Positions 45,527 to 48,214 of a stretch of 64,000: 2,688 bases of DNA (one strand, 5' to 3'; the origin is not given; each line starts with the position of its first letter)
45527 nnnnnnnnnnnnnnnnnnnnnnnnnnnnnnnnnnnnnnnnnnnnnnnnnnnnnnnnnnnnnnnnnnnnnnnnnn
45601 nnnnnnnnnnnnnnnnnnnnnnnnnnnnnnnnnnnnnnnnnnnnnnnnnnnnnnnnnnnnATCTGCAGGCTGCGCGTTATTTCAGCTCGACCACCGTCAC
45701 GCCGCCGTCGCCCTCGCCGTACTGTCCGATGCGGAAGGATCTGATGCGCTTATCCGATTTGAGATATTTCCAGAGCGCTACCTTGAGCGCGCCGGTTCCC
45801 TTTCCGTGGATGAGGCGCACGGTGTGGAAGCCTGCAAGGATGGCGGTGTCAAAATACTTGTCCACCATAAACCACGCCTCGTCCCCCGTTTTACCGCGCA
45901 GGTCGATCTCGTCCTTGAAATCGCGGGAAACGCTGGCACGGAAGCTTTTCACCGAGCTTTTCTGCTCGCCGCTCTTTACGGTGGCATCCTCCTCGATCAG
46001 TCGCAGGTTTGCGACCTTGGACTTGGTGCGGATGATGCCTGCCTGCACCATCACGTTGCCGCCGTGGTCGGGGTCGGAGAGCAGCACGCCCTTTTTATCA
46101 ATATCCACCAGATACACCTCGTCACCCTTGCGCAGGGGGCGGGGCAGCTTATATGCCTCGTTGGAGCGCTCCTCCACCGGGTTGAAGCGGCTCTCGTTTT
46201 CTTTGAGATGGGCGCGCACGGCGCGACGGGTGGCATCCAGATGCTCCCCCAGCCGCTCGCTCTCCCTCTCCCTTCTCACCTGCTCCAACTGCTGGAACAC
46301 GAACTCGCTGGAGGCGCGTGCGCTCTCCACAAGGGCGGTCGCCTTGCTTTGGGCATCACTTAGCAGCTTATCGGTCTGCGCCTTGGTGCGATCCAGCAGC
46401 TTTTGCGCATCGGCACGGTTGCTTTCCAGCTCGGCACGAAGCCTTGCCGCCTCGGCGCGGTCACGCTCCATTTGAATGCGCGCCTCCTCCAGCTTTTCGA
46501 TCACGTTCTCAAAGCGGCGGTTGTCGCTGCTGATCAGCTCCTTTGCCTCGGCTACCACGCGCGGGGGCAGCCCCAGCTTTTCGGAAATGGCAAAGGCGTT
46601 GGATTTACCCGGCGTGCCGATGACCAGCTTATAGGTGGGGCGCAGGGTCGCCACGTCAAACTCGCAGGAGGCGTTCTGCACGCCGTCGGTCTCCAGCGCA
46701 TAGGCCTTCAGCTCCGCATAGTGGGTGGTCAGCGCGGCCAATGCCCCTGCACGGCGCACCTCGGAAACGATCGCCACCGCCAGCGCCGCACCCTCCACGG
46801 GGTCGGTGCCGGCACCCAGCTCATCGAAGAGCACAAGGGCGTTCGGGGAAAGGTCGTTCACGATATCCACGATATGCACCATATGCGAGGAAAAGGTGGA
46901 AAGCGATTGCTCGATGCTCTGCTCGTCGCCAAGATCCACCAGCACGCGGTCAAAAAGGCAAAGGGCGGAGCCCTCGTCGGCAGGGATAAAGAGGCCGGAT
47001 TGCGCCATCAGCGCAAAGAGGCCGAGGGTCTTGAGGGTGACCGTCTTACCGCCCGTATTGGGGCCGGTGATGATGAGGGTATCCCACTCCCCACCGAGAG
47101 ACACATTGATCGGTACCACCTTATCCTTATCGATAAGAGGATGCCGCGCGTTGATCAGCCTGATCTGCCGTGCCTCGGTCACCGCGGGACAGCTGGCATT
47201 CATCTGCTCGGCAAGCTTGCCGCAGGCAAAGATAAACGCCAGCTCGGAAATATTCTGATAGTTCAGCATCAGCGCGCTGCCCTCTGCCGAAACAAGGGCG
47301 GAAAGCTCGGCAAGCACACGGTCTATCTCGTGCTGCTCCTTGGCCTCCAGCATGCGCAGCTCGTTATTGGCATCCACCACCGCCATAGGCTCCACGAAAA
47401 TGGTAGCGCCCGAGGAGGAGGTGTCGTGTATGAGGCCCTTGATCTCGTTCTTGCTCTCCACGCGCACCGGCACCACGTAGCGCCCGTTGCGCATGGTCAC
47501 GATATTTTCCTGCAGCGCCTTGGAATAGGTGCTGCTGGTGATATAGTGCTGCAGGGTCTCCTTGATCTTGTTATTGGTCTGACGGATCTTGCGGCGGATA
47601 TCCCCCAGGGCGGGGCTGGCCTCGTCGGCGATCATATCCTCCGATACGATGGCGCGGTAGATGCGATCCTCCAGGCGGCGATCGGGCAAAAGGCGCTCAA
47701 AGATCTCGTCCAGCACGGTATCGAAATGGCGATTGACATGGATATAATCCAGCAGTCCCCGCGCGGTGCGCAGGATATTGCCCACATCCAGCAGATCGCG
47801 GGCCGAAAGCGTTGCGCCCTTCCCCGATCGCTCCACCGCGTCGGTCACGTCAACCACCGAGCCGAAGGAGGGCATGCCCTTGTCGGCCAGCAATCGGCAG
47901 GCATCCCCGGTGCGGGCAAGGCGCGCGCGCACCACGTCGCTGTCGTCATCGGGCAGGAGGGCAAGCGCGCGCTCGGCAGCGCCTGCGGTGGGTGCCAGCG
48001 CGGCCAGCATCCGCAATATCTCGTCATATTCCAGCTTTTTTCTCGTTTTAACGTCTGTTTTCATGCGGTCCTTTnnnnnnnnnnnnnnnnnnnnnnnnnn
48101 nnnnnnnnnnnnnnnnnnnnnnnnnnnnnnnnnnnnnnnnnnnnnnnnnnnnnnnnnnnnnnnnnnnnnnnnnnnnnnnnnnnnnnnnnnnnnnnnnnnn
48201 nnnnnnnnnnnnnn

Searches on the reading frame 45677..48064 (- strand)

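Call 7: search_protein_families(library=pfam, proteins=[window:45677-48064:-])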
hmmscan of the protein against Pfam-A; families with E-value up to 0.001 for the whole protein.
window:45677-48064:- (795 aa): 3 families
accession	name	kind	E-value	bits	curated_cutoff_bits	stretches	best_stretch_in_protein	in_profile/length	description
PF00488.27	MutS_V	-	5.1e-33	115.1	30.2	1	330-511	1-184/188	MutS domain V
PF01713.27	Smr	-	2.1e-23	82.7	25.7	1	720-795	1-77/77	Smr domain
PF20297.4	MSSS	-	1.8e-08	34.3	26.8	1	647-687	2-42/42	MutS2 and Smr-associated SH3 domain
